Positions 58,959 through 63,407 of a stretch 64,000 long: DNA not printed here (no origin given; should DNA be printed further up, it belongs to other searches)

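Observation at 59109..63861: Giant dynamin/IRG-like GTPase with ~800 aa of uncharacterised C-terminal sequence and an unresolved 5' end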

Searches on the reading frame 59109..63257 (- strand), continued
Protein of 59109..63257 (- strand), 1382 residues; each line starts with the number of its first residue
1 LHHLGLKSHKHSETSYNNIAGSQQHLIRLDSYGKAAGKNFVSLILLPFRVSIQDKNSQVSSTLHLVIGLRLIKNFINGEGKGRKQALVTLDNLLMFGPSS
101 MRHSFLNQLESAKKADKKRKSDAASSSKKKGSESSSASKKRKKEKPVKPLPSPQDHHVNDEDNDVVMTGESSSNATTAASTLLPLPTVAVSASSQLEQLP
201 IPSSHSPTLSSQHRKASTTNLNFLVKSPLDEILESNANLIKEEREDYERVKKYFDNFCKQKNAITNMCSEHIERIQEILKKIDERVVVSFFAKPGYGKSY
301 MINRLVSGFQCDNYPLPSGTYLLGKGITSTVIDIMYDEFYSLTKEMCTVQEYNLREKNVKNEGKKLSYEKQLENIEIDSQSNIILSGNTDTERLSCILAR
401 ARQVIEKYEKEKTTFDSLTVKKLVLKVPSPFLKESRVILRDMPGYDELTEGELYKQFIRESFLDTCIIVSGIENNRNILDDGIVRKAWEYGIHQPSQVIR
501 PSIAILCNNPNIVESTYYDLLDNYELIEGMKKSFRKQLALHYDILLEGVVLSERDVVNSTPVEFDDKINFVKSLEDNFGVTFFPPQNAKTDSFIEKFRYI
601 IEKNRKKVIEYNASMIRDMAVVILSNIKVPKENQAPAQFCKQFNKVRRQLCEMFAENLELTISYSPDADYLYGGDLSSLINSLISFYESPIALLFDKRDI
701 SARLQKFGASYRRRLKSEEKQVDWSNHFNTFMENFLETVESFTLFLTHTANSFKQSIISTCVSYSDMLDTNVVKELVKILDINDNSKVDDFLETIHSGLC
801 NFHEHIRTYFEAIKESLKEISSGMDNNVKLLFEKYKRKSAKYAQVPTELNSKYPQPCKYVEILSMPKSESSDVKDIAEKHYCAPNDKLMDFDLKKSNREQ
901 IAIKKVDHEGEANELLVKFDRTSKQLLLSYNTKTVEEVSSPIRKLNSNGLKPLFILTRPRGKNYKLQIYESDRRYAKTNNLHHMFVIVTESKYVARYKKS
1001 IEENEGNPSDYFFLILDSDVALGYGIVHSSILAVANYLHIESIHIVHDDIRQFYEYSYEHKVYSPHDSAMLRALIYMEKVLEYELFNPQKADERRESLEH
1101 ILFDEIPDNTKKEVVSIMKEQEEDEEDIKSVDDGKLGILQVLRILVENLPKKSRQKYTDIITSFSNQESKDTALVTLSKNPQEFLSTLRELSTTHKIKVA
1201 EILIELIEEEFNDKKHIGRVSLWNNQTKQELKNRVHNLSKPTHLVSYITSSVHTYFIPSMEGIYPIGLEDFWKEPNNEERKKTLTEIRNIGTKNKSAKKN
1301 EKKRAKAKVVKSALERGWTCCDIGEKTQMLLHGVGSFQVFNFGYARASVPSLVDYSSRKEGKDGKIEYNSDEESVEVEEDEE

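Call 37: search_protein_families(library=pfam, proteins=[P0015, P0016, P0019, P0020, P0022, P0017, P0029, P0048, P0025, P0005], max_evalue=0.1)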
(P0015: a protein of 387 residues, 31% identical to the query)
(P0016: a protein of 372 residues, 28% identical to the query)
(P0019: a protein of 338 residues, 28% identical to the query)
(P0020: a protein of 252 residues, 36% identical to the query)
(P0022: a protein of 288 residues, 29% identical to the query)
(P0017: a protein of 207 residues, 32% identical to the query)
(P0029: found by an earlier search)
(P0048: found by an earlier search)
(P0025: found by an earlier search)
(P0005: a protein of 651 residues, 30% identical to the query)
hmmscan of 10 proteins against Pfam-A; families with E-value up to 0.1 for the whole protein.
P0015 (387 aa): 2 families
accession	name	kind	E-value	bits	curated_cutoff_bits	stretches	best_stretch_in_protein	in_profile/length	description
PF22586.1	ANCHR-like_BBOX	-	0.00013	22.4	27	1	140-175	3-38/39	ANCHR-like B-box zinc-binding domain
PF00643.29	zf-B_box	-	0.0017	18.9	24.1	1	149-179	17-42/42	B-box zinc finger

P0016 (372 aa): 1 family
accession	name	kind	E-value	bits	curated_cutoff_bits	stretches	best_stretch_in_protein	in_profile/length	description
PF20691.3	TAGT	-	0.00054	20.4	27.5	1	22-137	25-125/205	TET-Associated Glycosyltransferase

P0019 (338 aa): 1 family
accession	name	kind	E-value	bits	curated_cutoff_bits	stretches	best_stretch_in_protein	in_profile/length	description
PF20691.3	TAGT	-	0.0019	18.6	27.5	1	6-97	33-121/205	TET-Associated Glycosyltransferase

P0020 (252 aa): 0 families

P0022 (288 aa): 0 families

P0017 (207 aa): 0 families

P0029 (572 aa): 1 family
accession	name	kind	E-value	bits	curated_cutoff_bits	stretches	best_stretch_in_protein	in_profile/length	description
PF20691.3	TAGT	-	0.00056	20.3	27.5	1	459-536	57-124/205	TET-Associated Glycosyltransferase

P0048 (465 aa): 1 family
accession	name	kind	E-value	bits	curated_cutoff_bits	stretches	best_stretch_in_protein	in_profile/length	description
PF20691.3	TAGT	-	0.0011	19.4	27.5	1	126-224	26-121/205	TET-Associated Glycosyltransferase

P0025 (483 aa): 3 families
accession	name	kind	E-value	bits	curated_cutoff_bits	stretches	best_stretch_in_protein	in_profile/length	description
PF20691.3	TAGT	-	3.6e-05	24.2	27.5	1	9-140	1-116/205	TET-Associated Glycosyltransferase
PF22586.1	ANCHR-like_BBOX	-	0.00017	22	27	1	238-273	3-38/39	ANCHR-like B-box zinc-binding domain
PF00643.29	zf-B_box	-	0.0022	18.6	24.1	1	247-277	17-42/42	B-box zinc finger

P0005 (651 aa): 1 family
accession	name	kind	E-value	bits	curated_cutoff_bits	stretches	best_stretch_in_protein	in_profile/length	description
PF13519.12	VWA_2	-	0.095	13.8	27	0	427-465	56-93/107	von Willebrand factor type A domain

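Call 39: search_protein_families(library=pfam, proteins=[P0004, P0024, P0006, P0007, P0014, P0013, P0018, P0021], max_evalue=0.01)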
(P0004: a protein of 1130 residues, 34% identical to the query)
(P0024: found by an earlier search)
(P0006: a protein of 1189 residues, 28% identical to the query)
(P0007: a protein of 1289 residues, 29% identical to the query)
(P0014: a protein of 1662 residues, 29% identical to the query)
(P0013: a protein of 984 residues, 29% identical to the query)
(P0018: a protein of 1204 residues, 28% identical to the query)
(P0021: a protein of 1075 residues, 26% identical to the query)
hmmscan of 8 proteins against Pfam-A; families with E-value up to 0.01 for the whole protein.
P0004 (1130 aa): 0 families

P0024 (1094 aa): 0 families

P0006 (1189 aa): 2 families
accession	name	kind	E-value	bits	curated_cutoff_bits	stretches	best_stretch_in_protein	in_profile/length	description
PF00350.29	Dynamin_N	-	4.8e-11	43.4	27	1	143-290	10-134/168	Dynamin family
PF01926.29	MMR_HSR1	-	0.0077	16.8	21.9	0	256-321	46-108/113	50S ribosome-binding GTPase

P0007 (1289 aa): 1 family
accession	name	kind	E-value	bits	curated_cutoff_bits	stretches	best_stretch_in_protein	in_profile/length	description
PF18498.6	DUF5618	-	0.00089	19.9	33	1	596-693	4-88/121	Domain of unknown function (DUF5618)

P0014 (1662 aa): 1 family
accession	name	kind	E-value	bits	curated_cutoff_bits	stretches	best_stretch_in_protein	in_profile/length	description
PF25820.1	DUF7949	-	0.0004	21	27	1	402-430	5-32/35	Domain of unknown function (DUF7949)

P0013 (984 aa): 0 families

P0018 (1204 aa): 1 family
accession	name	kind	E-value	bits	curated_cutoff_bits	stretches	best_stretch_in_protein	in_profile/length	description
PF20691.3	TAGT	-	5e-06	27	27.5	1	802-887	23-94/205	TET-Associated Glycosyltransferase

P0021 (1075 aa): 4 families
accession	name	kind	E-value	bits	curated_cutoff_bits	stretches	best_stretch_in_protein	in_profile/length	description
PF00350.29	Dynamin_N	-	1.8e-13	51.3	27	1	118-288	1-145/168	Dynamin family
PF03193.22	RsgA_GTPase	-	0.00013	22.3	30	1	95-138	85-129/174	RsgA GTPase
PF01926.29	MMR_HSR1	-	0.00048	20.7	21.9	0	118-158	2-40/113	50S ribosome-binding GTPase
PF00005.33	ABC_tran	-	0.0022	19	25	1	118-200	14-88/137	ABC transporter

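Call 83: search_protein_families(library=phrogs, proteins=[P0025, P0016, P0019, P0048], max_evalue=0.1)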
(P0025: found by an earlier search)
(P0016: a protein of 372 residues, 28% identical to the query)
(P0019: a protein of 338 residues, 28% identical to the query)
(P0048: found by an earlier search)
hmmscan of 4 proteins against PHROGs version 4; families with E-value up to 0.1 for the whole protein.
P0025 (483 aa): 2 families
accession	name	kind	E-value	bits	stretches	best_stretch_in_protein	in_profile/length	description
phrog_842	-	other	0.0085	16.9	1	34-139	20-117/270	beta-glucosyl-HMC-alpha-glucosyltransferase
phrog_22072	-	unknown function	0.091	14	0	43-66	24-47/60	-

P0016 (372 aa): 1 family
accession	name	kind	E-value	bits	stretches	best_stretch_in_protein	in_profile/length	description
phrog_842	-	other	1.8e-05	25.7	1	25-142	30-125/270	beta-glucosyl-HMC-alpha-glucosyltransferase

P0019 (338 aa): 0 families

P0048 (465 aa): 0 families

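Call 88: find_homologous_proteins(query=A4, max_evalue=0.001)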
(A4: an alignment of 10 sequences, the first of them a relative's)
Query A4 (10 sequences) (372 aa, profile of the alignment): 13 proteins with E <= 0.001 among 8000 candidates.
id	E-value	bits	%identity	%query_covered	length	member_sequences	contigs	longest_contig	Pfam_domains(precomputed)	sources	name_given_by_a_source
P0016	4.4e-154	531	100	100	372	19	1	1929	-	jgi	jgi:hypothetical protein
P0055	1.3e-149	517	30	80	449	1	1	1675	-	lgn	-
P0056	7.7e-126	438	67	98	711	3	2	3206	-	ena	-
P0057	1.5e-98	349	52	98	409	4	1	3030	-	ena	-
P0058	7.7e-89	317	39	97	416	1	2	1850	-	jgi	-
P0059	5.8e-75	271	37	97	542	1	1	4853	-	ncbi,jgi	jgi:hypothetical protein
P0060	8.3e-71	257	39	96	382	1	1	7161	-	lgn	-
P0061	8.9e-71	257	46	83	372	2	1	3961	-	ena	-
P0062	1.9e-70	256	50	77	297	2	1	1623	-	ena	-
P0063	1.3e-47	181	62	40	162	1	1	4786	-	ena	-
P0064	6.0e-35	139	43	59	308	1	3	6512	-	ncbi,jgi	jgi:hypothetical protein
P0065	6.3e-34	136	33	63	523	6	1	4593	-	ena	-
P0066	1.1e-26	112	-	-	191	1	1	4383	-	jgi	-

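Call 89: find_encoding_contigs(protein=P0060, flank=8000, max_places=3)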
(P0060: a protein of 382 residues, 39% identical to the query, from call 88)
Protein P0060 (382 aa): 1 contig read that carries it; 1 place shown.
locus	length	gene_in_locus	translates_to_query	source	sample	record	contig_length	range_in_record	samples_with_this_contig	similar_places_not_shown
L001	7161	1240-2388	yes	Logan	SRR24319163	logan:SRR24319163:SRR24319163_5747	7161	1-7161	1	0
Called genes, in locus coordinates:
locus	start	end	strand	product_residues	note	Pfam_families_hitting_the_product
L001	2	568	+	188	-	?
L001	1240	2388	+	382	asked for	-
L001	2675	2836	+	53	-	-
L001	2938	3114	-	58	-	PF00755:Carn_acyltransf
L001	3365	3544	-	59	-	PF00755:Carn_acyltransf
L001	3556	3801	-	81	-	PF00755:Carn_acyltransf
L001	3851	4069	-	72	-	PF00755:Carn_acyltransf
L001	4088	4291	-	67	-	PF00755:Carn_acyltransf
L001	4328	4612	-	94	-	PF00755:Carn_acyltransf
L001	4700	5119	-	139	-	PF00755:Carn_acyltransf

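Call 90: find_encoding_contigs(protein=P0064, flank=8000, max_places=3)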
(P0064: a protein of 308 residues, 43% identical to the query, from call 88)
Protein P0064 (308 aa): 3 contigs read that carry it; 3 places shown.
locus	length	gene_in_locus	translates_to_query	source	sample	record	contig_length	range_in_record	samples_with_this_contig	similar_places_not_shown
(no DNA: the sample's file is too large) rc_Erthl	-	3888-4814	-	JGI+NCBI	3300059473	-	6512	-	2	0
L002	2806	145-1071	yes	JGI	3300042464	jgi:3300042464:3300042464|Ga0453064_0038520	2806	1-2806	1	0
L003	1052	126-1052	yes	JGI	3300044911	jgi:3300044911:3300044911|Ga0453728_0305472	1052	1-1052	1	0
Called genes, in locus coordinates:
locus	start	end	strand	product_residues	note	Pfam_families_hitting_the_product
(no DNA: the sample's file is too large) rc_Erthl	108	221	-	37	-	-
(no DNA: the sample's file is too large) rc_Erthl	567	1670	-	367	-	-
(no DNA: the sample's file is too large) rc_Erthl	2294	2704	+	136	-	-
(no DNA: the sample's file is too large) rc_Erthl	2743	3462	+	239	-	-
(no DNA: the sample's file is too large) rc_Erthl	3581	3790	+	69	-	-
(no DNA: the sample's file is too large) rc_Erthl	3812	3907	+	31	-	-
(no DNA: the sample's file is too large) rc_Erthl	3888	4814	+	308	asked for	-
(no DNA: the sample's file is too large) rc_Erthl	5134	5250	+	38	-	-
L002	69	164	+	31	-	-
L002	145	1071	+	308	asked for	-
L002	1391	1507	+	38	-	-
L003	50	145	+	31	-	-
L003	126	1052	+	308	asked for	?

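Call 92: search_protein_families(library=pfam, proteins=[P0052, P0009, P0056, P0059, P0065], max_evalue=0.01)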
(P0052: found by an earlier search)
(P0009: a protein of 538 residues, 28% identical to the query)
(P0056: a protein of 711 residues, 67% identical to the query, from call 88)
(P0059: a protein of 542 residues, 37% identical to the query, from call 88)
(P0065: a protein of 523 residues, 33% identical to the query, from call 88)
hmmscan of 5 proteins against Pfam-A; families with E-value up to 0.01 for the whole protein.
P0052 (551 aa): 1 family
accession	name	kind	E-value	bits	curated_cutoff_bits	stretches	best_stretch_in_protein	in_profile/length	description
PF13532.12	2OG-FeII_Oxy_2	-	1.5e-12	48.6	31.2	1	48-178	1-142/194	2OG-Fe(II) oxygenase superfamily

P0009 (538 aa): 1 family
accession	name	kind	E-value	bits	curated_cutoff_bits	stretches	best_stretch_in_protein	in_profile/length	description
PF10521.14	Tti2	-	0.0096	15.9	25.2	1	46-140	17-114/279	Tti2 family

P0056 (711 aa): 1 family
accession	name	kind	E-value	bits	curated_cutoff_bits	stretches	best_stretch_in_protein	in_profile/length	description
PF20691.3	TAGT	-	0.00011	22.7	27.5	1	402-474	49-124/205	TET-Associated Glycosyltransferase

P0059 (542 aa): 0 families

P0065 (523 aa): 1 family
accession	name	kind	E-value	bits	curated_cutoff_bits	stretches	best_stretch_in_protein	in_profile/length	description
PF20691.3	TAGT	-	0.00012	22.6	27.5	1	316-399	39-122/205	TET-Associated Glycosyltransferase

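Call 93: search_dna_similar(query=P0016, collection=phages, mode=protein, max_evalue=1, max_rows=15)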
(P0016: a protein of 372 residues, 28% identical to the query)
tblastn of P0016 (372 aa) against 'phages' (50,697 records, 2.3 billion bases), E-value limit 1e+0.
No match.
